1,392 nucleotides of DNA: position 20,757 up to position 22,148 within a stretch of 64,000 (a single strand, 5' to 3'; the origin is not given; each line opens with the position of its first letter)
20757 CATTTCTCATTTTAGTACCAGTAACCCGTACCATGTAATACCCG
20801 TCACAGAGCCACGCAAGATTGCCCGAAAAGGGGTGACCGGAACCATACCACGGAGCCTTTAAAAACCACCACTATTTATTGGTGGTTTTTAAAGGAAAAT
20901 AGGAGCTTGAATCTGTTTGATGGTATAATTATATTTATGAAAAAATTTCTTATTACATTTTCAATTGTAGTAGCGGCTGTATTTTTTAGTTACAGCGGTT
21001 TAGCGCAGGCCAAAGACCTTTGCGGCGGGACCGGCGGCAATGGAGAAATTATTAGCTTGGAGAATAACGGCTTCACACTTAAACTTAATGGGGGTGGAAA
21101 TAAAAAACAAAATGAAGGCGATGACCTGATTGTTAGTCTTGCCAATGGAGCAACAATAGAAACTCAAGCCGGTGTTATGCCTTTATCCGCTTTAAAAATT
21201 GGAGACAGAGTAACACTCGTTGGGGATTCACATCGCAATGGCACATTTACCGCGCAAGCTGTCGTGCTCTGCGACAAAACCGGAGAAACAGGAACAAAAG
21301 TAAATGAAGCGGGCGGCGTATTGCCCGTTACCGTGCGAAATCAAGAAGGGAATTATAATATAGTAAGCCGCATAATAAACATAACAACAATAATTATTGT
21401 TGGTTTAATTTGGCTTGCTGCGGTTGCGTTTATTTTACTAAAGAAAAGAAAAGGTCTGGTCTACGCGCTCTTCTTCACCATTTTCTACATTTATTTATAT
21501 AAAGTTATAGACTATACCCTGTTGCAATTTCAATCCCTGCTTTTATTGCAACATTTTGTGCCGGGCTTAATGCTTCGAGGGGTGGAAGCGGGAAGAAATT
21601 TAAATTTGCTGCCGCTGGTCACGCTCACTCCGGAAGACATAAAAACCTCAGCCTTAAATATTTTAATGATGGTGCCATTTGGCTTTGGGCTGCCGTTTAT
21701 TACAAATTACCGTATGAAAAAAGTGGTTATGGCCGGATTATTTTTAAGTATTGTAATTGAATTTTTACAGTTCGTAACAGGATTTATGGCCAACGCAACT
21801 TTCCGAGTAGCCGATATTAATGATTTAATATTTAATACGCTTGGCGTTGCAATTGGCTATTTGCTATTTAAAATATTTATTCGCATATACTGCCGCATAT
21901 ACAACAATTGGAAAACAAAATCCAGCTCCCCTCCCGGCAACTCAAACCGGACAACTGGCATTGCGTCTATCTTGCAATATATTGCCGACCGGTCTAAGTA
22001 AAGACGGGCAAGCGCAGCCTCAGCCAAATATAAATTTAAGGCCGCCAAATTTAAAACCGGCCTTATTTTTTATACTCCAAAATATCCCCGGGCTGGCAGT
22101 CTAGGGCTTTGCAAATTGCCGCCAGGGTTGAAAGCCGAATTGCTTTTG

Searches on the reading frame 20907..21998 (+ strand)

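Call 66: search_protein_families(library=pfam, proteins=[window:20907-21998:+], max_evalue=0.0001)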
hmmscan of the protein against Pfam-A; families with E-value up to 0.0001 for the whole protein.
window:20907-21998:+ (364 aa): 1 family
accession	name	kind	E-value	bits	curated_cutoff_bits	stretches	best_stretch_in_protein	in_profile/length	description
PF04892.17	VanZ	-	3e-17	63.9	30.1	1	232-324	34-125/126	VanZ like family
